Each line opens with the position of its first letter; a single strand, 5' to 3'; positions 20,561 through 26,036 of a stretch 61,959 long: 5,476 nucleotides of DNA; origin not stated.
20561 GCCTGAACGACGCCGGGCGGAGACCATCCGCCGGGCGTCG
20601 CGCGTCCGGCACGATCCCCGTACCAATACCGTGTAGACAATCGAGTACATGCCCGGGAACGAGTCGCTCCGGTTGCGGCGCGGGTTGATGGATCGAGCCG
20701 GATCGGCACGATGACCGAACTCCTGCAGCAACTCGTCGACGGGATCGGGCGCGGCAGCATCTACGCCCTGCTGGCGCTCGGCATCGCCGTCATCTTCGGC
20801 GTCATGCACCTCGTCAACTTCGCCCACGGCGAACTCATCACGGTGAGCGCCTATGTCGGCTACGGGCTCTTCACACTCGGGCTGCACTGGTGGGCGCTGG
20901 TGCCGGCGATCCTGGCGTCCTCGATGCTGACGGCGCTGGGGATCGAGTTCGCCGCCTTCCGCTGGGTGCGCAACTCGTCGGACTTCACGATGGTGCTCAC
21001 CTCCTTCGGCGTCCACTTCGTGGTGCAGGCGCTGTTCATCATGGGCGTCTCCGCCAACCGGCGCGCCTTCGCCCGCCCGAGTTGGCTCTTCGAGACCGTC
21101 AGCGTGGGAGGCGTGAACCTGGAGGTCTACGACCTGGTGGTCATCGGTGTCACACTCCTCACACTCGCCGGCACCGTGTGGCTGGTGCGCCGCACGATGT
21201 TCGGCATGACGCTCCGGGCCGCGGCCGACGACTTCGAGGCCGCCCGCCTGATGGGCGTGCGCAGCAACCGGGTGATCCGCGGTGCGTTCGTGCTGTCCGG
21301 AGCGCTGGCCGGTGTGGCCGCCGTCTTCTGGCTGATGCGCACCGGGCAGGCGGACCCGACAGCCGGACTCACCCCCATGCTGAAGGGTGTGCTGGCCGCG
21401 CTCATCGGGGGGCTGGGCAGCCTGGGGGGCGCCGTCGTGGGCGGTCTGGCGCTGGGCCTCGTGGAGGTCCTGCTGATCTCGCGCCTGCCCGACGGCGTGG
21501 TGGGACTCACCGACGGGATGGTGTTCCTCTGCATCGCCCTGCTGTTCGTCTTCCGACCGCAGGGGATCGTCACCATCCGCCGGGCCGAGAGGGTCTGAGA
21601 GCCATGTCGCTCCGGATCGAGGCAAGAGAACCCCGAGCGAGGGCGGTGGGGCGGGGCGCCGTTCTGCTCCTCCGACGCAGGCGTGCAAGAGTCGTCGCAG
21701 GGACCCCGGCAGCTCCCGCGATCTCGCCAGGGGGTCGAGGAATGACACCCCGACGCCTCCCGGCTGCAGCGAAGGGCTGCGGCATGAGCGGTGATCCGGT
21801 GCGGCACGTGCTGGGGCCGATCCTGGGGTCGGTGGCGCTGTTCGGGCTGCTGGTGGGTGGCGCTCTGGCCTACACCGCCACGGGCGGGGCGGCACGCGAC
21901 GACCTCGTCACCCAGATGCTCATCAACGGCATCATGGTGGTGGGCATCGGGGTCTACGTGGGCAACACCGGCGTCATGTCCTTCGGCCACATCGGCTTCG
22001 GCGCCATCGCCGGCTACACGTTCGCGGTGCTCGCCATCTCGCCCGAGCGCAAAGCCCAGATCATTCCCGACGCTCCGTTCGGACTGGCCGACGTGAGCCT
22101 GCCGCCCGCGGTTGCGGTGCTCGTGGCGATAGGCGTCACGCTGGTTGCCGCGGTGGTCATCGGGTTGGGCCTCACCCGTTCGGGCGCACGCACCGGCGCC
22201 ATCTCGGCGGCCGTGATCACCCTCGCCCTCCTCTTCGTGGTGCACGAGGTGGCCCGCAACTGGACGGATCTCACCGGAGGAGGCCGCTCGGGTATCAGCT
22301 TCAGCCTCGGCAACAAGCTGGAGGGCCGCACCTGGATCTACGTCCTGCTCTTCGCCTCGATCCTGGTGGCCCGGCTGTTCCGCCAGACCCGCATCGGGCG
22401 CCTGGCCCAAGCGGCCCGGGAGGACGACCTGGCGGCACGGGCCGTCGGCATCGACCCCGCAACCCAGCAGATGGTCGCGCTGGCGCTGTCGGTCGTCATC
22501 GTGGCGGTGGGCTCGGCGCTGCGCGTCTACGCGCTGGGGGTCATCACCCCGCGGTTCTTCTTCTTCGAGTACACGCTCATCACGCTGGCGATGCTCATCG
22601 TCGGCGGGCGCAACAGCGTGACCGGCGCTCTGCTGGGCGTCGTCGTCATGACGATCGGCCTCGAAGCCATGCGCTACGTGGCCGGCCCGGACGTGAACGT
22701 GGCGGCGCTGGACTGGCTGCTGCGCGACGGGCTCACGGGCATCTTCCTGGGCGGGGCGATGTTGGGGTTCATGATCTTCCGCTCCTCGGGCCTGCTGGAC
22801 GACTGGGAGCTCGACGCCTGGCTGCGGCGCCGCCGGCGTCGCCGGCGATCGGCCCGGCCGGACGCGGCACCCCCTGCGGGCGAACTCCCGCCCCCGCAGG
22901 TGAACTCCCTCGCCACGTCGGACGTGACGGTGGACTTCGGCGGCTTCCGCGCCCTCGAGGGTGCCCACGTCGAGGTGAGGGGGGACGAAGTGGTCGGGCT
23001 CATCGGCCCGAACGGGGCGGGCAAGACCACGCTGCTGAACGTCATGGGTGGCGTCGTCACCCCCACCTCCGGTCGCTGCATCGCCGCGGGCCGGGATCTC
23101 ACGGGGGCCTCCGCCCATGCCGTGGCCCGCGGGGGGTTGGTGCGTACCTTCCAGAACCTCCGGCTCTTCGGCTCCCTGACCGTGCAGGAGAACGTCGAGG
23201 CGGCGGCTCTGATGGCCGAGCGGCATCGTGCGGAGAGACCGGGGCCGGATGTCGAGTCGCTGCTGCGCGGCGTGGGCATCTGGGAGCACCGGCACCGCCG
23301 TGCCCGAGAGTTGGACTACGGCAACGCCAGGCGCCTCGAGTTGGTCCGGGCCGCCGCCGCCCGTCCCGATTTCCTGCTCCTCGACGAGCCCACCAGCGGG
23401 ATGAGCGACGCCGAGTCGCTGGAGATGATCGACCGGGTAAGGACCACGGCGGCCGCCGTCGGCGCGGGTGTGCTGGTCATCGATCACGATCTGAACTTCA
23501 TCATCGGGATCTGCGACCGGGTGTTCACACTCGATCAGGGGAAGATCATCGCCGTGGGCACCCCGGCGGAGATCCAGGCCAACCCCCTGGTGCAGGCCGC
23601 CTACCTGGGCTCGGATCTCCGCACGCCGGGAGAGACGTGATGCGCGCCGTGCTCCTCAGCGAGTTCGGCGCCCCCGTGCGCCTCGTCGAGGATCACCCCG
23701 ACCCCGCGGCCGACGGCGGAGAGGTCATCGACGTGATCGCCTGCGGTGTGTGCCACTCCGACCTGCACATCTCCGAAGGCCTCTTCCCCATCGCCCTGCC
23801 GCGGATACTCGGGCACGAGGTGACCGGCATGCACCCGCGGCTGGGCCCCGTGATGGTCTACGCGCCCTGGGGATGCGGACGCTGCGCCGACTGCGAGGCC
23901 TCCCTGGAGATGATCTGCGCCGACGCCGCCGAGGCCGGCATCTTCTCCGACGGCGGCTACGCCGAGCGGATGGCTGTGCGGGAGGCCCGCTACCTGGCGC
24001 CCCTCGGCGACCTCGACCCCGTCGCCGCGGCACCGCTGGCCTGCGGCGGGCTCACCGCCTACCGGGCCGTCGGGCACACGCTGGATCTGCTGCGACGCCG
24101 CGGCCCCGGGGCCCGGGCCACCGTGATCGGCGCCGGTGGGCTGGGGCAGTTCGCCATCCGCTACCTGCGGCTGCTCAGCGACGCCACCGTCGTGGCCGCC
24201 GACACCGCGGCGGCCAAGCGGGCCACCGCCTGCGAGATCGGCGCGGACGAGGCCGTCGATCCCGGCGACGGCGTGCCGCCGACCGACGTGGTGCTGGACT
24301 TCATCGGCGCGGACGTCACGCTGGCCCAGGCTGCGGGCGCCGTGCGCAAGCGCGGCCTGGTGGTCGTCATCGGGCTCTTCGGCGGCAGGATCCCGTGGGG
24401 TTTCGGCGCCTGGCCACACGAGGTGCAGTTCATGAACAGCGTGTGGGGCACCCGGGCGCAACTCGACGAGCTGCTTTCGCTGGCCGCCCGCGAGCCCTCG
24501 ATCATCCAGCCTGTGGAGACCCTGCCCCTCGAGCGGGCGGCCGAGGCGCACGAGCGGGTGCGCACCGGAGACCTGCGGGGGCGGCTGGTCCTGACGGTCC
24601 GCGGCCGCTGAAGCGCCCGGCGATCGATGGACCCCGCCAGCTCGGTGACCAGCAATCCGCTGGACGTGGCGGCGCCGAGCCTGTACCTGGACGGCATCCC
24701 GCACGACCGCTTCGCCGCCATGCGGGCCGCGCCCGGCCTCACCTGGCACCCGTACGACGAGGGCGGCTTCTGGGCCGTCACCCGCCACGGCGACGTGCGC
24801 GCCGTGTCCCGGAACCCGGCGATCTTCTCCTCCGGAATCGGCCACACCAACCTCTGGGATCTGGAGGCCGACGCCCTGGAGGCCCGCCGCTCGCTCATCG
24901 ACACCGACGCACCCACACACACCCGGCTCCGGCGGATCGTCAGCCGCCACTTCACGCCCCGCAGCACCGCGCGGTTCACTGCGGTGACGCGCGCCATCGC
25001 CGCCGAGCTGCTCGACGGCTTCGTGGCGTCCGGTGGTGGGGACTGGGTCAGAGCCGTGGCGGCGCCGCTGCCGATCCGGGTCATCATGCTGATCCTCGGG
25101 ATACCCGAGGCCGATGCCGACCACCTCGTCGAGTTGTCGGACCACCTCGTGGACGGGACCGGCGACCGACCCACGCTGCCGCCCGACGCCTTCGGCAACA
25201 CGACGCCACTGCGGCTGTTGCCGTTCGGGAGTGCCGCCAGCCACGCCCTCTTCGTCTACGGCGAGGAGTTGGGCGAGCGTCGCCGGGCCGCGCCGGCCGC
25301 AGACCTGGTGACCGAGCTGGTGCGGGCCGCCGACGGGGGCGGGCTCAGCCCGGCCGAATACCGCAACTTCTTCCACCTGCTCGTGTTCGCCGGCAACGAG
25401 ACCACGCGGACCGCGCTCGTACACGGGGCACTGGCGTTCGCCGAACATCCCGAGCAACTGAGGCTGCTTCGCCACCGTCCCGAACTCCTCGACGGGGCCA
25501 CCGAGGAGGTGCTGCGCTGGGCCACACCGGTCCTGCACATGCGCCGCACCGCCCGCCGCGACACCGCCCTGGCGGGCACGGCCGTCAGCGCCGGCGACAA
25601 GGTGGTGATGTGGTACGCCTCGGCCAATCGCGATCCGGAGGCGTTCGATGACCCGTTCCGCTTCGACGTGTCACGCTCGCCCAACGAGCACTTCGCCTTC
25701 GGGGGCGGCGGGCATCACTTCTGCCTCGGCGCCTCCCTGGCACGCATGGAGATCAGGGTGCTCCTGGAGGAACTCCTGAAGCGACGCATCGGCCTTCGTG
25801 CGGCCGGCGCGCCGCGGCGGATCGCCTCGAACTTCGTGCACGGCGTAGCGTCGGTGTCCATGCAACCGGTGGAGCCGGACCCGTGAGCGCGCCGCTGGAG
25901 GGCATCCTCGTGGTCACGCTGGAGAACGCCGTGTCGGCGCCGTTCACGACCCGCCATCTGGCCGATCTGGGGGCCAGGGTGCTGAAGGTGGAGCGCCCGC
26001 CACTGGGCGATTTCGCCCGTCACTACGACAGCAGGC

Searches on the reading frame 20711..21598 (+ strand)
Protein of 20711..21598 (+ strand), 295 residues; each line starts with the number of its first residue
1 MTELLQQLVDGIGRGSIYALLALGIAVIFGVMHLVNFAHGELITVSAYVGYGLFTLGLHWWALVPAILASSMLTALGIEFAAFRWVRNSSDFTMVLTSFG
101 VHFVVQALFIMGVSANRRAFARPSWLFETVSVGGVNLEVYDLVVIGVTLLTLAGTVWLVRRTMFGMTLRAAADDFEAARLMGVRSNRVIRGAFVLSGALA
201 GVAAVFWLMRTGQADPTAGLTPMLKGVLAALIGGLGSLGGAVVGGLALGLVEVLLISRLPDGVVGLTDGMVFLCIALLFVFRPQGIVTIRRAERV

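Call 12: search_protein_families(library=pfam, proteins=[window:20711-21598:+])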
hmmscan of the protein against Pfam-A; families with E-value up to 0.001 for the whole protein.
window:20711-21598:+ (295 aa): 1 family
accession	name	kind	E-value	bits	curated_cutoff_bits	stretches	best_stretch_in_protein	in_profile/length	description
PF02653.21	BPD_transp_2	-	6.8e-35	120.9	26.8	1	8-258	2-249/269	Branched-chain amino acid transport system / permease component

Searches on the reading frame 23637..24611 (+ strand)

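Call 12: search_protein_families(library=pfam, proteins=[window:23637-24611:+])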
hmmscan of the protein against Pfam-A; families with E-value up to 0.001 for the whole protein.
window:23637-24611:+ (324 aa): 3 families
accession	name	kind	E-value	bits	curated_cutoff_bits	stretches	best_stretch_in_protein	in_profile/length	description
PF00107.32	ADH_zinc_N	-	4.2e-14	53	31.8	1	168-284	1-128/129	Zinc-binding dehydrogenase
PF08240.17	ADH_N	-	3e-12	47.1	23.5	1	30-122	6-101/104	Alcohol dehydrogenase GroES-like domain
PF13602.12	ADH_zinc_N_2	-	1.4e-10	42.7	27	1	216-319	24-134/134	Zinc-binding dehydrogenase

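Call 39: search_protein_families(library=ncbifam, proteins=[window:23637-24611:+], max_evalue=1e-10)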
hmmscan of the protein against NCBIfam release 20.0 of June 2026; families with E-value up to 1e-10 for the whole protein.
window:23637-24611:+ (324 aa): 12 families
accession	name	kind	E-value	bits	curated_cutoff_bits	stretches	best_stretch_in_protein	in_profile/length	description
NF006940.0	PRK09422.1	equivalog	1.4e-36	126.2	344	1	13-321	11-335/338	alcohol dehydrogenase AdhP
NF047908.1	AldhRedAhr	equivalog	2.1e-29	102.5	470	1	29-320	31-334/335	NADPH-dependent aldehyde reductase Ahr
NF041097.1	keto_inos_dh_IolM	equivalog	7.8e-21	74.2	450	1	15-235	40-289/389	scyllo-inosose 3-dehydrogenase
TIGR02822.1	adh_fam_2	subfamily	1.8e-20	73.3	283.5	1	14-319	15-328/329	zinc-binding alcohol dehydrogenase family protein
TIGR02824.1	quinone_pig3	subfamily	7.4e-17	61.3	296.8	1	2-251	1-243/325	putative NAD(P)H quinone oxidoreductase, PIG3 family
TIGR03366.1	HpnZ_proposed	hypoth_equivalog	5.7e-16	58.6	328.1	1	25-246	4-253/315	putative phosphonate catabolism associated alcohol dehydrogenase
NF010344.0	PRK13771.1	subfamily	7.1e-16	58.1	349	1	2-320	1-332/334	putative alcohol dehydrogenase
TIGR03451.1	mycoS_dep_FDH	equivalog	7.2e-14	51.4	512.9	1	2-230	2-260/358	S-(hydroxymethyl)mycothiol dehydrogenase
NF007489.0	PRK10083.1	equivalog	1.3e-12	47.3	376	1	18-210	15-214/339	Zn-dependent oxidoreductase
TIGR03989.1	Rxyl_3153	subfamily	2.6e-12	46.7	440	0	3-99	3-110/370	NDMA-dependent alcohol dehydrogenase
TIGR03201.1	dearomat_had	equivalog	4.6e-12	45.7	338.65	1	22-211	20-219/349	6-hydroxycyclohex-1-ene-1-carbonyl-CoA dehydrogenase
NF003808.0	PRK05396.1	equivalog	4.3e-11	42.3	380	0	13-212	12-218/341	L-threonine 3-dehydrogenase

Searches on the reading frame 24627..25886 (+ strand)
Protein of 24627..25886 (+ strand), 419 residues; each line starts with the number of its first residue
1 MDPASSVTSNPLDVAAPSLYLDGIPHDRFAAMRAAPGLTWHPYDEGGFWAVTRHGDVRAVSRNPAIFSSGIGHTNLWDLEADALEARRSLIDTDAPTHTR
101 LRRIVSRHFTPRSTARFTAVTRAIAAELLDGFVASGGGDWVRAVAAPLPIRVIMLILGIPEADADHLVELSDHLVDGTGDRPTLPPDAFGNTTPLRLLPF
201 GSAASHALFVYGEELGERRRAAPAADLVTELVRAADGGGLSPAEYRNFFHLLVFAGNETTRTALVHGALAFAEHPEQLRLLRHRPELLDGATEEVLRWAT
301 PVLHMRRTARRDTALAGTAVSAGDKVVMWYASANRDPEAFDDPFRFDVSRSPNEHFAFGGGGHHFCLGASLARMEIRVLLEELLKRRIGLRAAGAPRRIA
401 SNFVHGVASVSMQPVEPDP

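Call 12: search_protein_families(library=pfam, proteins=[window:24627-25886:+])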
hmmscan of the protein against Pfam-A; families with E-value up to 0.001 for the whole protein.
window:24627-25886:+ (419 aa): 1 family
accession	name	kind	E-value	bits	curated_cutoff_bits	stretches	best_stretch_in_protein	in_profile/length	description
PF00067.27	p450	-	1.7e-21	77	22.8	1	228-386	242-431/462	Cytochrome P450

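Call 85: search_protein_families(library=ncbifam, proteins=[window:24627-25886:+], max_evalue=1e-8)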
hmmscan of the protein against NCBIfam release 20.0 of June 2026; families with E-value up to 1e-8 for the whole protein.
window:24627-25886:+ (419 aa): 7 families
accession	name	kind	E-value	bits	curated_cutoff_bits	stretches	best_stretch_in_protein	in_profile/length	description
NF041802.1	P450_SolI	exception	8e-50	169.5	850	1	39-410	46-418/424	solanimycin biosynthesis cytochrome P450 SolI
NF041177.1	Cyp119_Thmprot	equivalog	3.4e-46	157.7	680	1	43-386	15-339/368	cytochrome P450 Cyp119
TIGR04515.1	P450_rel_GT_act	subfamily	8.7e-37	127.4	343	1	30-409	38-382/386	P450-derived glycosyltransferase activator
NF045816.1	PentlenlactSyn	equivalog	2.8e-35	121.8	700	1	208-393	184-372/396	pentalenolactone synthase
TIGR04458.1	CYP450_TxtE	equivalog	3e-33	115.1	500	1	89-397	83-385/403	4-nitrotryptophan synthase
TIGR04538.1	P450_cycloAA_1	subfamily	4.4e-29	101.5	500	1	44-386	28-365/395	cytochrome P450, cyclodipeptide synthase-associated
NF050147.1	aminopyruv_ApyO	equivalog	3.6e-18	65.5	525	1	66-386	56-392/444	RiPP biosynthesis cytochrome P450 ApyO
